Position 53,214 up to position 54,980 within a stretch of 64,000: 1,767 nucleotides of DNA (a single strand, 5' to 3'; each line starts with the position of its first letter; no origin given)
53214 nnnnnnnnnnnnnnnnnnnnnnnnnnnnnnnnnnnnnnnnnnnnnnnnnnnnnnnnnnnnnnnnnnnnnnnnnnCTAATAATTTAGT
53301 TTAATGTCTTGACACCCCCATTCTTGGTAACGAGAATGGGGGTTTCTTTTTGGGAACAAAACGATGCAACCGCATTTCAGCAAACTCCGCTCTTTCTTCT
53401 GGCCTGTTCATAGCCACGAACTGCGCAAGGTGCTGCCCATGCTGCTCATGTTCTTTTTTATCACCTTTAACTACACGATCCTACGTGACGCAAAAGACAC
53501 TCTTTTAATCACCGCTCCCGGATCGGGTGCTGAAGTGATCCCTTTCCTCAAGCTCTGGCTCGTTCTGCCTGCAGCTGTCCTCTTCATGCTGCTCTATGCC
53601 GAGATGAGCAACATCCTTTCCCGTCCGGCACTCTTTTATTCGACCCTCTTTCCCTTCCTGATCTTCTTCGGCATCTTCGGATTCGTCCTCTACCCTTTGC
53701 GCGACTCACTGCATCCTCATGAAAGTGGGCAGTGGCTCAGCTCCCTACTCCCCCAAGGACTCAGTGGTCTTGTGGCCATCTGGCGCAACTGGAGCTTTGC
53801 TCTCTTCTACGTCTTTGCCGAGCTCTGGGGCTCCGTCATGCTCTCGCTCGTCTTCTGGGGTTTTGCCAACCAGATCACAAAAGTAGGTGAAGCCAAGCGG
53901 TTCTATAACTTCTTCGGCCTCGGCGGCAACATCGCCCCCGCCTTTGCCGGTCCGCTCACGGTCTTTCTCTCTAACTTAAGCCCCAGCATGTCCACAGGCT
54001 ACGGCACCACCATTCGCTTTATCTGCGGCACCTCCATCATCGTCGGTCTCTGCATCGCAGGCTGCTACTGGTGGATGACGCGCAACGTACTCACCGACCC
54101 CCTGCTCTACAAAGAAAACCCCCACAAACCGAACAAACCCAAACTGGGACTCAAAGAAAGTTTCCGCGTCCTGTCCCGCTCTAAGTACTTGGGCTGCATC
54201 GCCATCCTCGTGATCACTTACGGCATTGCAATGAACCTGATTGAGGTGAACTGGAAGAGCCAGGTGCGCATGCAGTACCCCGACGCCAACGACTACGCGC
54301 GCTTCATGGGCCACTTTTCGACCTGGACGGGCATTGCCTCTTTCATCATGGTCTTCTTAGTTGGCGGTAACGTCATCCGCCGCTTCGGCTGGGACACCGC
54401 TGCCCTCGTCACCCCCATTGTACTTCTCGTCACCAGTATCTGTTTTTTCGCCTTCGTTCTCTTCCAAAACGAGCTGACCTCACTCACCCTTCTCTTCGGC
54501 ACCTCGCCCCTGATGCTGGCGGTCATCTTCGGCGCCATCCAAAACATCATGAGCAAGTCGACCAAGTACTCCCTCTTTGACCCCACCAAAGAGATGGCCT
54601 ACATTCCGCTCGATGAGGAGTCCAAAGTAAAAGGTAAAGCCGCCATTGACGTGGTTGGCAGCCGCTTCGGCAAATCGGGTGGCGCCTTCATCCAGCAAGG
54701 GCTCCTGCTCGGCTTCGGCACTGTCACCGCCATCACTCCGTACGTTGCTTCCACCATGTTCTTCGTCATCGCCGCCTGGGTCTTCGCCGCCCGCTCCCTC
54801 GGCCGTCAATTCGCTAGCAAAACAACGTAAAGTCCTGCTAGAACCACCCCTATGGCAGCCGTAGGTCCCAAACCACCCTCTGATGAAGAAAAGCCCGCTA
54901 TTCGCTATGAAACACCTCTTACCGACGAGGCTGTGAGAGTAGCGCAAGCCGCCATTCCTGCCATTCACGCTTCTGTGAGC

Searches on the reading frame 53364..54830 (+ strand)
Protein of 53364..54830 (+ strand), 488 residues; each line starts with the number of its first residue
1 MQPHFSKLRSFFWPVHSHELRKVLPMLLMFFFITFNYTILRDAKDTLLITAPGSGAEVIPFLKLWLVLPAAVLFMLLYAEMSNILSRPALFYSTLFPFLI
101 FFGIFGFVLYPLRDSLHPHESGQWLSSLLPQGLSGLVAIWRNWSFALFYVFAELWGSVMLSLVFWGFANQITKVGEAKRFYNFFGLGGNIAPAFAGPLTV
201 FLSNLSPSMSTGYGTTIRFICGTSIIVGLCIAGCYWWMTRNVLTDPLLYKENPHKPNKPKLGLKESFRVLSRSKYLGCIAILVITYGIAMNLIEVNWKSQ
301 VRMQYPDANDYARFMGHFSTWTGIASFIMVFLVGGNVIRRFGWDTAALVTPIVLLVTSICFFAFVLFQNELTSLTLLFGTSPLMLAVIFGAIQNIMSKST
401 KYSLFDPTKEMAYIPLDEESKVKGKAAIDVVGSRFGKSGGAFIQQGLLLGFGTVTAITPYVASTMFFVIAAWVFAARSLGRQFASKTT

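Call 26: search_protein_families(library=pfam, proteins=[window:53364-54830:+], max_evalue=0.00001)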
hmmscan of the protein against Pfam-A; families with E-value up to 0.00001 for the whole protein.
window:53364-54830:+ (488 aa): 1 family
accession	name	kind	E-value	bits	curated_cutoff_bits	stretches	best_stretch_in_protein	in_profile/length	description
PF03219.20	TLC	-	2.3e-204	680.2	21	1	3-483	6-491/491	TLC ATP/ADP transporter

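Call 40: find_encoding_contigs(protein=window:53364-54830:+, flank=10000, max_places=4)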
Protein window:53364-54830:+ (488 aa): no gene with exactly this product is on record in the collection.
